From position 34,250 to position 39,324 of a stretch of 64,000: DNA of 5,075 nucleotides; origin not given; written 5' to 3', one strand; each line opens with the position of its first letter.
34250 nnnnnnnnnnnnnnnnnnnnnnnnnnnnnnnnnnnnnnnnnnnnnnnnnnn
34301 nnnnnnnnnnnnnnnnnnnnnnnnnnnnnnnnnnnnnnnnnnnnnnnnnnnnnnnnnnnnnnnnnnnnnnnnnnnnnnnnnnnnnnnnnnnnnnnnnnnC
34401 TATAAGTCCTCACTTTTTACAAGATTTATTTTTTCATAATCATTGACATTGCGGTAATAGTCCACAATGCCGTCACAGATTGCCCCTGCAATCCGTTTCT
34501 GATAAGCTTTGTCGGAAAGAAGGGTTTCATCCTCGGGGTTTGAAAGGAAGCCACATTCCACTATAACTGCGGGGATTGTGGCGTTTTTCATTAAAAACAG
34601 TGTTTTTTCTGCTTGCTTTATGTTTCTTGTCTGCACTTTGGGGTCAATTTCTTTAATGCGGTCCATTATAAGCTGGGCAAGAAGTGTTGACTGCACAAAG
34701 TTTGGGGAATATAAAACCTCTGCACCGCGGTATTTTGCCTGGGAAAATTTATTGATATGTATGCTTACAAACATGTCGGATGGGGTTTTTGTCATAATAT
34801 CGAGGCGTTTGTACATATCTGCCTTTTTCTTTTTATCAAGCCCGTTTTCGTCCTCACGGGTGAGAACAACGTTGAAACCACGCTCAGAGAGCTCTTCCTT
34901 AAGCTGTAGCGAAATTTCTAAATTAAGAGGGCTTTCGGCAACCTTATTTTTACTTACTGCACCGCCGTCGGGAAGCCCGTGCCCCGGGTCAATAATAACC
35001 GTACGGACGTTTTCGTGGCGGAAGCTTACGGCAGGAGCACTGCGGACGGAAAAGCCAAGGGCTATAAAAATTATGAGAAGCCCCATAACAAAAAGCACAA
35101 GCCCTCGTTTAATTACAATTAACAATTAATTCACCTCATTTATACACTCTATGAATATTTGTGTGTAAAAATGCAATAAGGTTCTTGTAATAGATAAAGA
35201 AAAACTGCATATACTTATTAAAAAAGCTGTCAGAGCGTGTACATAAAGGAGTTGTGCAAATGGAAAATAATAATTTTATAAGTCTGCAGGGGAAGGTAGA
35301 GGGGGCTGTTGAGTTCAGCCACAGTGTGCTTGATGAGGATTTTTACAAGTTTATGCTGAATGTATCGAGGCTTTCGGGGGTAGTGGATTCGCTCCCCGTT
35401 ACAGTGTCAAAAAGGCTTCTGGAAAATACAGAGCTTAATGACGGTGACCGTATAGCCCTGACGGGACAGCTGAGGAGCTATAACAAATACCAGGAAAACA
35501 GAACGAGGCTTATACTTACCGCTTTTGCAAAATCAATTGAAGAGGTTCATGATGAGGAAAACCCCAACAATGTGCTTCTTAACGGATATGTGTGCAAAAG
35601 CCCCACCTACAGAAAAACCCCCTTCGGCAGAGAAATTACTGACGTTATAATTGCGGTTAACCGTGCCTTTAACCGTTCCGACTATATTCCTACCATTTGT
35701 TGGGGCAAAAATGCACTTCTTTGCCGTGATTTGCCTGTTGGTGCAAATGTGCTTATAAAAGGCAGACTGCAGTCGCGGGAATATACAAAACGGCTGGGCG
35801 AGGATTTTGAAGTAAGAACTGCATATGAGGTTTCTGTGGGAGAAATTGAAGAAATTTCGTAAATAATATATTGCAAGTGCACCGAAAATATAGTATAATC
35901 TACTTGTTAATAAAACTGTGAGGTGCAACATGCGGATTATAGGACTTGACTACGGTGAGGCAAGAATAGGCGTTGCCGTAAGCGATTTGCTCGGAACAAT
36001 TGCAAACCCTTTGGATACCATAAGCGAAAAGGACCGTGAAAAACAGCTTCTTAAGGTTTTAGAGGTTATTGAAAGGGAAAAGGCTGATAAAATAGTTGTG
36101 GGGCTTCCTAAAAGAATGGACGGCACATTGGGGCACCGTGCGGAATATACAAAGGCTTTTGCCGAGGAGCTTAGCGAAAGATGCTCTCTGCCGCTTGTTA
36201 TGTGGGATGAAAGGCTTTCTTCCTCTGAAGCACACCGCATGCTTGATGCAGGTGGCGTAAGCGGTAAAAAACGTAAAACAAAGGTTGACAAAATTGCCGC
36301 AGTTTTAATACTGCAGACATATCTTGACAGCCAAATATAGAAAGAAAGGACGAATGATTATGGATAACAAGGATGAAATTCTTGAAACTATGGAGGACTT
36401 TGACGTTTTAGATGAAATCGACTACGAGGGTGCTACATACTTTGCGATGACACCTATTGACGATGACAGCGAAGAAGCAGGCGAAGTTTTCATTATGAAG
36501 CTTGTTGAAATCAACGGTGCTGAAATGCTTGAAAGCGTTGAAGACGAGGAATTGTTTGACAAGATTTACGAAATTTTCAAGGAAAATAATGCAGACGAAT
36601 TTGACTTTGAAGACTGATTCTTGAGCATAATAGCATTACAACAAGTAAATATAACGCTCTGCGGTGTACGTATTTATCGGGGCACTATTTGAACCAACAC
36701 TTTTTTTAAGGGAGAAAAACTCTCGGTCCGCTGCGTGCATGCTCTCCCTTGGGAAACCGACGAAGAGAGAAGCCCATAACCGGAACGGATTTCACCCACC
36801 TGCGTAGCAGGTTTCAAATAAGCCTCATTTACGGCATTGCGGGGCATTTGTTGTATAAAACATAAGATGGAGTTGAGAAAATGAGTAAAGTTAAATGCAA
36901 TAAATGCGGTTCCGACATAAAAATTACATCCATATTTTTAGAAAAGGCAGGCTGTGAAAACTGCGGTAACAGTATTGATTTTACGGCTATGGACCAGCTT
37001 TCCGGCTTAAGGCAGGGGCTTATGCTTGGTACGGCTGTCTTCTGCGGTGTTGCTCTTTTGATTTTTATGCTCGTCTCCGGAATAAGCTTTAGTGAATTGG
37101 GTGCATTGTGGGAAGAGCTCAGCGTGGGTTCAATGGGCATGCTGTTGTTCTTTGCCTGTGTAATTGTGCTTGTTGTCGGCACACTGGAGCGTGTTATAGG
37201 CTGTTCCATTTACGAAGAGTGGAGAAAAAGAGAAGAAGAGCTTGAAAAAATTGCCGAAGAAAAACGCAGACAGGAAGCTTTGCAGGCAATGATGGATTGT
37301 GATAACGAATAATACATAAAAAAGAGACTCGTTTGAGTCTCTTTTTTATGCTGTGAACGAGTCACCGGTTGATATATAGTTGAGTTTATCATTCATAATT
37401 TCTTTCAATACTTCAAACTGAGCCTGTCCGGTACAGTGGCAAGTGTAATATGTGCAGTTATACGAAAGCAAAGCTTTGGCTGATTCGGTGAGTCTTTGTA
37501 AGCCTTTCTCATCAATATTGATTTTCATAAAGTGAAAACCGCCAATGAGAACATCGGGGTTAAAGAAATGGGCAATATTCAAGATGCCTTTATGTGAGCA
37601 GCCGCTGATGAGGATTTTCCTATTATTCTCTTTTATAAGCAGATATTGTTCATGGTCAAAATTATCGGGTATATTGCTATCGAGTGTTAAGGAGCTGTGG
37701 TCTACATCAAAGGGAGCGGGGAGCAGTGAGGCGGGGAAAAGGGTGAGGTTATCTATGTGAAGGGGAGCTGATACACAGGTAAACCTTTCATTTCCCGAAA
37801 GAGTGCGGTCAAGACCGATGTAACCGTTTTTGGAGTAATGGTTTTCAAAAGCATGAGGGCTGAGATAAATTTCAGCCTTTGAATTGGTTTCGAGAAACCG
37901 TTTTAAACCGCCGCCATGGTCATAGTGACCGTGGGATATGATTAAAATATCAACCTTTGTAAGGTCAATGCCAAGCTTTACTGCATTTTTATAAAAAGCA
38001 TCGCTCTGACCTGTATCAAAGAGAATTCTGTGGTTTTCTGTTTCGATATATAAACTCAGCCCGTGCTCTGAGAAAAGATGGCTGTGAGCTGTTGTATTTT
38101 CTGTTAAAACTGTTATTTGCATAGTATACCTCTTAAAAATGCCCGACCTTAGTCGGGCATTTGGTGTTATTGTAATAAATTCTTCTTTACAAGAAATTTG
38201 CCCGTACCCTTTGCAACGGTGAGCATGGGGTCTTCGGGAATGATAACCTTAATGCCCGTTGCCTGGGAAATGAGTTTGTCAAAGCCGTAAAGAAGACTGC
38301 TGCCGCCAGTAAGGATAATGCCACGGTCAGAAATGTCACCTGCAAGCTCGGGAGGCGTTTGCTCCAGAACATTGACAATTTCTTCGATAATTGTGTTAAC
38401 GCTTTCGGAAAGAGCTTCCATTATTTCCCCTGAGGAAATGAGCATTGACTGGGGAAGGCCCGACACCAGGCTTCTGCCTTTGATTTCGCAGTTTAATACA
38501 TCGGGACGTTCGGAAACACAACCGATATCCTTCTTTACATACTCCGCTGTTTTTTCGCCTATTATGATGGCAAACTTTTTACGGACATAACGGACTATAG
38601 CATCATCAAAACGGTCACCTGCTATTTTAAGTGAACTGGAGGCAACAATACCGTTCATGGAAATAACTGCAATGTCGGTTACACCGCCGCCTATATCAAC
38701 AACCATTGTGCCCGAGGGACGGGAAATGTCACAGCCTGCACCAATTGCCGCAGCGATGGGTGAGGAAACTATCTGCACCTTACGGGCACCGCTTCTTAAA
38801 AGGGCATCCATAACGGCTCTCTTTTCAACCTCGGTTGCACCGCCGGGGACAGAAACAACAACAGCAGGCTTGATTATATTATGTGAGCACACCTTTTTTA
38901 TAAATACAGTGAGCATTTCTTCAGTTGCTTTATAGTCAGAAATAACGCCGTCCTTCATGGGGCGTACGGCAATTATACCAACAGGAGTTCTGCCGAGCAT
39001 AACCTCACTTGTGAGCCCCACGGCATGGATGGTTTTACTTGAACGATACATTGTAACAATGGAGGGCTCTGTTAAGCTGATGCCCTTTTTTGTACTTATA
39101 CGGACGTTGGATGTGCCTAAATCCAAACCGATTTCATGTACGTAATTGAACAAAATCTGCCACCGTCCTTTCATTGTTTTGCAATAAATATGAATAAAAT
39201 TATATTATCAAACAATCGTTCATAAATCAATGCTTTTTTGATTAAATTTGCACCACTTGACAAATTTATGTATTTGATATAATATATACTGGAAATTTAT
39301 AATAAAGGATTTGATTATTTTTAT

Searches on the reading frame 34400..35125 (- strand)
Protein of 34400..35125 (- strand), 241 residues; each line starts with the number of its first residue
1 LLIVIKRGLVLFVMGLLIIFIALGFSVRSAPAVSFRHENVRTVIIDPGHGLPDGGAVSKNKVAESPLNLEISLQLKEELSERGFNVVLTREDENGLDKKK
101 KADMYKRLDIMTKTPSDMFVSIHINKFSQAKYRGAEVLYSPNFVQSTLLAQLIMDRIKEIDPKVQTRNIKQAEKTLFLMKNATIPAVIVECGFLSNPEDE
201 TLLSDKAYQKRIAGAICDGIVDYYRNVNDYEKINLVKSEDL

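Call 19: search_protein_families(library=pfam, proteins=[window:34400-35125:-], max_evalue=0.0001)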
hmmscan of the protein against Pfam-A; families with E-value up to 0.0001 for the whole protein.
window:34400-35125:- (241 aa): 1 family
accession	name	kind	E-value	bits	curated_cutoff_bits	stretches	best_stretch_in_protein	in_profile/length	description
PF01520.23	Amidase_3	-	9.4e-47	159.7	27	1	43-220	1-172/174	N-acetylmuramoyl-L-alanine amidase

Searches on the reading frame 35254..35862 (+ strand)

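Call 19: search_protein_families(library=pfam, proteins=[window:35254-35862:+], max_evalue=0.0001)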
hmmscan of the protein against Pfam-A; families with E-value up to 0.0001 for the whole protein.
window:35254-35862:+ (202 aa): 1 family
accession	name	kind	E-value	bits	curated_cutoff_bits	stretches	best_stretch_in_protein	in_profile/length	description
PF00436.31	SSB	-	4.8e-19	68.8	26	1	105-199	2-102/104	Single-strand binding protein family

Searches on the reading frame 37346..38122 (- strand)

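Call 20: search_protein_families(library=pfam, proteins=[window:37346-38122:-], max_evalue=0.0001)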
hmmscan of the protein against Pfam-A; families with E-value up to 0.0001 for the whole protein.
window:37346-38122:- (258 aa): 2 families
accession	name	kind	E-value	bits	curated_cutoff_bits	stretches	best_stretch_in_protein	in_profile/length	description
PF00753.33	Lactamase_B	-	8.3e-13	49.1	22.7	1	21-93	6-80/196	Metallo-beta-lactamase superfamily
PF12706.13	Lactamase_B_2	-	3.4e-08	33.7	27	1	31-107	1-82/200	Beta-lactamase superfamily domain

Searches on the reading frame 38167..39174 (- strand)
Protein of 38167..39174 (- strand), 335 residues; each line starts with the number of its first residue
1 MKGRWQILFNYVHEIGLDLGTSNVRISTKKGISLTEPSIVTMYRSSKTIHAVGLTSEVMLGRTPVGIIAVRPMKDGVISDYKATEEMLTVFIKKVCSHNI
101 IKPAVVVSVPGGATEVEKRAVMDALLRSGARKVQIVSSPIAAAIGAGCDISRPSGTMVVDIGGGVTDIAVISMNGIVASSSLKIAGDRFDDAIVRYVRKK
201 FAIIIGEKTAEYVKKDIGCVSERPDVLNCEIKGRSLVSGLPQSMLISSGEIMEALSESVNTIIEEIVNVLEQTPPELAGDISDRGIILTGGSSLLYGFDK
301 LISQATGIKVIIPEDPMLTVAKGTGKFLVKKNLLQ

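Call 20: search_protein_families(library=pfam, proteins=[window:38167-39174:-], max_evalue=0.0001)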
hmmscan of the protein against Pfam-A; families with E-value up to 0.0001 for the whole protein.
window:38167-39174:- (335 aa): 5 families
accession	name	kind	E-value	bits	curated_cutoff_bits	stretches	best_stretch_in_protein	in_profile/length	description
PF06723.19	MreB_Mbl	-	1.4e-119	399.2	27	1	13-332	2-323/327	MreB/Mbl protein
PF00012.26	HSP70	-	2.3e-11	43.1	20.6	1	104-202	135-239/599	Hsp70 protein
PF14450.12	FtsA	-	1.2e-09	39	31.8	1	157-321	1-125/127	Cell division protein FtsA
PF00022.25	Actin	-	2.7e-09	36.6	27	1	34-200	28-190/410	Actin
PF11104.14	PilM_2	-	9.6e-05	21.9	27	0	286-313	278-305/340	Type IV pilus assembly protein PilM;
